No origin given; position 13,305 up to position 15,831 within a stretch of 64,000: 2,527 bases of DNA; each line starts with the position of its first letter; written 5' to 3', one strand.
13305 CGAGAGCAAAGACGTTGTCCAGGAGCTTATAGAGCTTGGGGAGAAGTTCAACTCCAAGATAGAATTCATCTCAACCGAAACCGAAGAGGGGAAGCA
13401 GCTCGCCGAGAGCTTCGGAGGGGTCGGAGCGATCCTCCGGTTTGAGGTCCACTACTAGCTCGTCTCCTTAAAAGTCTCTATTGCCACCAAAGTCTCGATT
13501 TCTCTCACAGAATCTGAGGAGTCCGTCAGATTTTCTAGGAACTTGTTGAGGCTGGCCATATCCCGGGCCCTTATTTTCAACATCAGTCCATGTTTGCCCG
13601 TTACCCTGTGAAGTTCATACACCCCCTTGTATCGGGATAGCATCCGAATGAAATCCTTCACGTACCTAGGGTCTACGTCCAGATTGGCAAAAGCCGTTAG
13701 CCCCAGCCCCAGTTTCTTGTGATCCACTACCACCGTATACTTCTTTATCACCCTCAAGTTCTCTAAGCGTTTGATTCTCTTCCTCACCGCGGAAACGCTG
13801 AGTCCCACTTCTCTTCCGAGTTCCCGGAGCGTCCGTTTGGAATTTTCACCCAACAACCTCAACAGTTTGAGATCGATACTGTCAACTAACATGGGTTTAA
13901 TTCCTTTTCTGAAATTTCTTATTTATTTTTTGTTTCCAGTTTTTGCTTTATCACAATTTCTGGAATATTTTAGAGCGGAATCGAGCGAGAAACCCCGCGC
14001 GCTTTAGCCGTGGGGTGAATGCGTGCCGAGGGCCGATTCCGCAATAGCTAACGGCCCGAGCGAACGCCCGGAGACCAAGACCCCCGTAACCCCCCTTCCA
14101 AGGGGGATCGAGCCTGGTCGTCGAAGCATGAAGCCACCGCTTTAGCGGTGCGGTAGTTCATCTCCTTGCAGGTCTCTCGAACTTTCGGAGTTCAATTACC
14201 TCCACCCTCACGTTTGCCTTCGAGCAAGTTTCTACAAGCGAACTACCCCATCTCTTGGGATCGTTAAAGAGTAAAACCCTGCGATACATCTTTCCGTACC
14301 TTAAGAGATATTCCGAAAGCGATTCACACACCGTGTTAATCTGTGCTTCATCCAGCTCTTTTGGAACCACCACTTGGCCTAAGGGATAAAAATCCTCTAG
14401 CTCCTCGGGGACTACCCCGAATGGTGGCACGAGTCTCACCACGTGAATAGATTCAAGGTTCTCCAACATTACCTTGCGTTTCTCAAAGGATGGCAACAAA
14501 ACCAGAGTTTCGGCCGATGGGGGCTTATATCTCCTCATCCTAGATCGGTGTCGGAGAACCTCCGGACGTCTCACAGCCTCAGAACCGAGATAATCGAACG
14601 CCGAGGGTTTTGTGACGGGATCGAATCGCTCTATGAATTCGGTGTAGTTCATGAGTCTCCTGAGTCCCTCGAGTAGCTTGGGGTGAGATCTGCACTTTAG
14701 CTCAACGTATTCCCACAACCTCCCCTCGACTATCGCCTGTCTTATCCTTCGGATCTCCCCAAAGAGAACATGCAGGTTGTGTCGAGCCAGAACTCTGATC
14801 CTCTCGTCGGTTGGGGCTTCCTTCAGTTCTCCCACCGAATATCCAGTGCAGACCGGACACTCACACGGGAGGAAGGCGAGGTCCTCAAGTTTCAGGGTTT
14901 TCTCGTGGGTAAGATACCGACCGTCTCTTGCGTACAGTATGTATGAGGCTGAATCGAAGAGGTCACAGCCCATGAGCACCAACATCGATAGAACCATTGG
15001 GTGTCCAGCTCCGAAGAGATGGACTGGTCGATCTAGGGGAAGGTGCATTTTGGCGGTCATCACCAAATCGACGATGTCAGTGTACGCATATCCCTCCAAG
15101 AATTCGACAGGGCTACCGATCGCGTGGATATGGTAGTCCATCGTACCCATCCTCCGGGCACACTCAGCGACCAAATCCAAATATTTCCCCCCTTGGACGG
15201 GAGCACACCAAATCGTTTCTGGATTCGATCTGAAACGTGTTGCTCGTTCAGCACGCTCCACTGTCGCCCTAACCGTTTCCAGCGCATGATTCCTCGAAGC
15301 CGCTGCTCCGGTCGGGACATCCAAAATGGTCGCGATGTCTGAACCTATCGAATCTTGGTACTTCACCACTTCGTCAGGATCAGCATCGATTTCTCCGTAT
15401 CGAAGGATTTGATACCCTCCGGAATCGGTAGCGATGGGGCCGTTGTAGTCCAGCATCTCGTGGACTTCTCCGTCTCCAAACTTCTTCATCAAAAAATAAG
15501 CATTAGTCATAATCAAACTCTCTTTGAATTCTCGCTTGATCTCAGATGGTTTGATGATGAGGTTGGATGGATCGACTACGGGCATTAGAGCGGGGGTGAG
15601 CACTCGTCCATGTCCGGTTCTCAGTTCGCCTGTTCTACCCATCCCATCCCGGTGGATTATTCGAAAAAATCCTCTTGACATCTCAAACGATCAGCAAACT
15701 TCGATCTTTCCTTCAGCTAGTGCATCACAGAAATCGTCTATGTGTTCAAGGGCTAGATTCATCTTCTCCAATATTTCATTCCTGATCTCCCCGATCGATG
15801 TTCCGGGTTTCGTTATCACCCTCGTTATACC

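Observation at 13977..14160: Repeat family F: three about 185-nt hairpin-rich copies in intergenic regions, related to family D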

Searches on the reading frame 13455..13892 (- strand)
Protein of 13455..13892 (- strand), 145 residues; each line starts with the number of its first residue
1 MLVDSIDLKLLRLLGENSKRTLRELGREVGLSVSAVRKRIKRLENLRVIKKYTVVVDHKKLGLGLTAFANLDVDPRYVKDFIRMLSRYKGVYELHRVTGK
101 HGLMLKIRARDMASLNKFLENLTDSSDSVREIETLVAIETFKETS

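Call 16: find_encoding_contigs(protein=window:13455-13892:-, flank=3000, max_places=6)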
Protein window:13455-13892:- (145 aa): 7 contigs read that carry it; 2 places shown.
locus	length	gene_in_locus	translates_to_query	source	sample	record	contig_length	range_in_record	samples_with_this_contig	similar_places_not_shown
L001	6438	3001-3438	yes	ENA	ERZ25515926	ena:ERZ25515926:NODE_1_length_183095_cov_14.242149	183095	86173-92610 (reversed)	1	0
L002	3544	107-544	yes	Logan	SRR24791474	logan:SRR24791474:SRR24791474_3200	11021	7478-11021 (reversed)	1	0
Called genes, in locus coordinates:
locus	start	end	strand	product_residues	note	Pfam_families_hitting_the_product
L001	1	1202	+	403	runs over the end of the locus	PF01941:AdoMet_Synthase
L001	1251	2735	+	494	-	PF01702:TGT, PF17884:DUF5591 (weak)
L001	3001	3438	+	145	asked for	PF13404:HTH_AsnC-type, PF13412:HTH_24, PF01037:AsnC_trans_reg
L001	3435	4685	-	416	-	PF03463:eRF1_1, PF18854:baeRF_family10, PF03464:eRF1_2, PF18859:acVLRF1, PF03465:eRF1_3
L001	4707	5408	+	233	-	PF00696:AA_kinase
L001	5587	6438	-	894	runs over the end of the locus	PF00133:tRNA-synt_1, PF01406:tRNA-synt_1e (faint), PF09334:tRNA-synt_1g, PF08264:Anticodon_1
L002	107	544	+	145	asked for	PF13404:HTH_AsnC-type, PF13412:HTH_24, PF01037:AsnC_trans_reg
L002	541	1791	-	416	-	PF03463:eRF1_1, PF18854:baeRF_family10, PF03464:eRF1_2, PF18859:acVLRF1, PF03465:eRF1_3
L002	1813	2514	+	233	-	PF00696:AA_kinase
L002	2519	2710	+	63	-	PF09889:DUF2116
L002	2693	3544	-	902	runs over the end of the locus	PF00133:tRNA-synt_1, PF01406:tRNA-synt_1e (faint), PF09334:tRNA-synt_1g, PF08264:Anticodon_1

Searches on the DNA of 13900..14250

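Call 6: search_rna_families(source=window, start=13900, end=14250, threshold=evalue, max_evalue=10, show_alignments=3)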
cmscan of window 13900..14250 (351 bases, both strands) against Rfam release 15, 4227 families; matches with E-value up to 10: 2.
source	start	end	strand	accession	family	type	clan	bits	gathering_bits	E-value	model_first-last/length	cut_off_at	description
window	14102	14201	+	RF02216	ZNFX1-AS1_2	Gene; lncRNA;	-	9.5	45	6.4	1-93/93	no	ZNFX1 antisense RNA 1 conserved region 2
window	14069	14107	+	RF01716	PhotoRC-I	Cis-reg;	-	9.3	45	9.4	1-44/44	no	PhotoRC-I RNA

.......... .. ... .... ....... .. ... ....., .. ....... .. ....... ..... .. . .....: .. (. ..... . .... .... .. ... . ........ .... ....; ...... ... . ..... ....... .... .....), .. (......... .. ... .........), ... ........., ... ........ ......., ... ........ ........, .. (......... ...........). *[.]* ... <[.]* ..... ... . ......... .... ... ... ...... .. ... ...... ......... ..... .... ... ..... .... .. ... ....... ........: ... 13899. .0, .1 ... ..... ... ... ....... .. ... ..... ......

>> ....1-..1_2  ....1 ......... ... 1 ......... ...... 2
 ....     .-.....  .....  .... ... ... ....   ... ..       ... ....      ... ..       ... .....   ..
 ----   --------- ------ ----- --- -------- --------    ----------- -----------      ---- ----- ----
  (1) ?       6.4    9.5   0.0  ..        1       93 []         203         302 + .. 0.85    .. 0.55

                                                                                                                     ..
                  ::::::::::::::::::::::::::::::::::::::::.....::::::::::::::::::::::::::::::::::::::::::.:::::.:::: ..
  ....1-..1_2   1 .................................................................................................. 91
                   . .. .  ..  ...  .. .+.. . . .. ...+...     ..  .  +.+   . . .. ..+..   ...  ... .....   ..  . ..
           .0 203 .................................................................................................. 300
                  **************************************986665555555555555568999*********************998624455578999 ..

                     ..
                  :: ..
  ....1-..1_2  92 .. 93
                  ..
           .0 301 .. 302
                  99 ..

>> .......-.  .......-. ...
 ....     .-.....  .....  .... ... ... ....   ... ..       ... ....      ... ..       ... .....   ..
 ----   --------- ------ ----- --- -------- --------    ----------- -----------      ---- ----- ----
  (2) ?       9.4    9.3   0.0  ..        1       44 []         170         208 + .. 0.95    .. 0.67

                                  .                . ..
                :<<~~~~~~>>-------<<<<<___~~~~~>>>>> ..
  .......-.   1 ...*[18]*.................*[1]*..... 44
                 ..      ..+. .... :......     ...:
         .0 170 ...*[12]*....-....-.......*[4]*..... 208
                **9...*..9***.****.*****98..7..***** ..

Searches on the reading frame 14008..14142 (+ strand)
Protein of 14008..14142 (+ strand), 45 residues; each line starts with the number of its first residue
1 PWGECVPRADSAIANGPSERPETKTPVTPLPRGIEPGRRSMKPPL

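Call 55: search_protein_representatives(protein=window:14008-14142:+)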
Query: 45 residues. Proteins with E-value up to 0.001 (for the whole library): 2; up to 1e-10: 0; up to 1e-30: 0. The best 2 are listed.
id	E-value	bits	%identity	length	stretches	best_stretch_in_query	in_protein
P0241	4.1e-06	42.7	36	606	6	6-30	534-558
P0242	1.8e-04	37.6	-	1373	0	-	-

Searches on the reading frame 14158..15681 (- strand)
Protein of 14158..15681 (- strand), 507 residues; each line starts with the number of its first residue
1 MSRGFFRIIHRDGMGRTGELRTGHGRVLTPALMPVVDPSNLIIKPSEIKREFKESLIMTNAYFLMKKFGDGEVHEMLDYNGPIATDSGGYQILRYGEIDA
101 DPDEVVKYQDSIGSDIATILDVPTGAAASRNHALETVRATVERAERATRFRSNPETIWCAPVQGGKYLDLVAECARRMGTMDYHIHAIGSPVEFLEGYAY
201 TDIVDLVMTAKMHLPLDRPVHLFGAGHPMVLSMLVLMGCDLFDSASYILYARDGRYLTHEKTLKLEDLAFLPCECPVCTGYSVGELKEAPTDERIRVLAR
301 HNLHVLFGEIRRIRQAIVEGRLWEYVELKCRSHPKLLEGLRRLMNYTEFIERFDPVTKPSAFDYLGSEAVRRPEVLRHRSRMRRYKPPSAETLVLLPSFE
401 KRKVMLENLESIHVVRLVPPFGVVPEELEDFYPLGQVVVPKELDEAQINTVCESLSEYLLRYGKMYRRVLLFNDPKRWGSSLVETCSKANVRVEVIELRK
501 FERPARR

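Call 37: find_homologous_proteins(query=window:14158-15681:-, max_evalue=1e-50)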
Query window:14158-15681:- (507 aa): 5898 proteins with E <= 1e-50 among 8000 candidates; the best 120 are listed.
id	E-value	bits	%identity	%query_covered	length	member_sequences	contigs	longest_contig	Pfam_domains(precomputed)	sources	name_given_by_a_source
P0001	0.0e+0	1130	100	97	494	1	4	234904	PF01702.26,PF17884.8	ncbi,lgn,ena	-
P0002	1.2e-228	778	66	98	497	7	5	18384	PF01702.26,PF17884.8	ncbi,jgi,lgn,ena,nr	ncbi:MAG: tRNA guanosine(15) transglycosylase TgtA [Hadesarchaea archaeon]|nr:MAG: tRNA guanosine(15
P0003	1.2e-225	768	65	98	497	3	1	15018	PF01702.26,PF17884.8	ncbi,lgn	ncbi:MAG: tRNA guanosine(15) transglycosylase TgtA [Candidatus Hadarchaeales archaeon]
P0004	9.3e-219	745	65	98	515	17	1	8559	PF01702.26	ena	-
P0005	1.7e-217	741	62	98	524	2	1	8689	PF01702.26,PF17884.8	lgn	-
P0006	5.4e-217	740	62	98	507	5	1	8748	PF01702.26,PF17884.8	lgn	-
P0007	1.2e-216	738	63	97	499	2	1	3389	PF01702.26,PF17884.8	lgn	-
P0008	4.3e-216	737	63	96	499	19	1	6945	PF01702.26,PF17884.8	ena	-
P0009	8.9e-215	732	64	96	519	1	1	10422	PF01702.26,PF17884.8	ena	-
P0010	9.7e-215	732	61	97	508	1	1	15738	PF01702.26,PF17884.8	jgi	jgi:7-cyano-7-deazaguanine tRNA-ribosyltransferase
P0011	1.4e-214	732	64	99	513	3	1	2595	PF01702.26,PF17884.8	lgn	-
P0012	6.8e-214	729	62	97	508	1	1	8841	PF01702.26,PF17884.8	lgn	-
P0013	2.1e-212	724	63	95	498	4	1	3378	PF01702.26,PF17884.8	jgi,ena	-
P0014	4.7e-212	723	60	97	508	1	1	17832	PF01702.26,PF17884.8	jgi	jgi:7-cyano-7-deazaguanine tRNA-ribosyltransferase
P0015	1.6e-211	722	61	95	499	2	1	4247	PF01702.26,PF17884.8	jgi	-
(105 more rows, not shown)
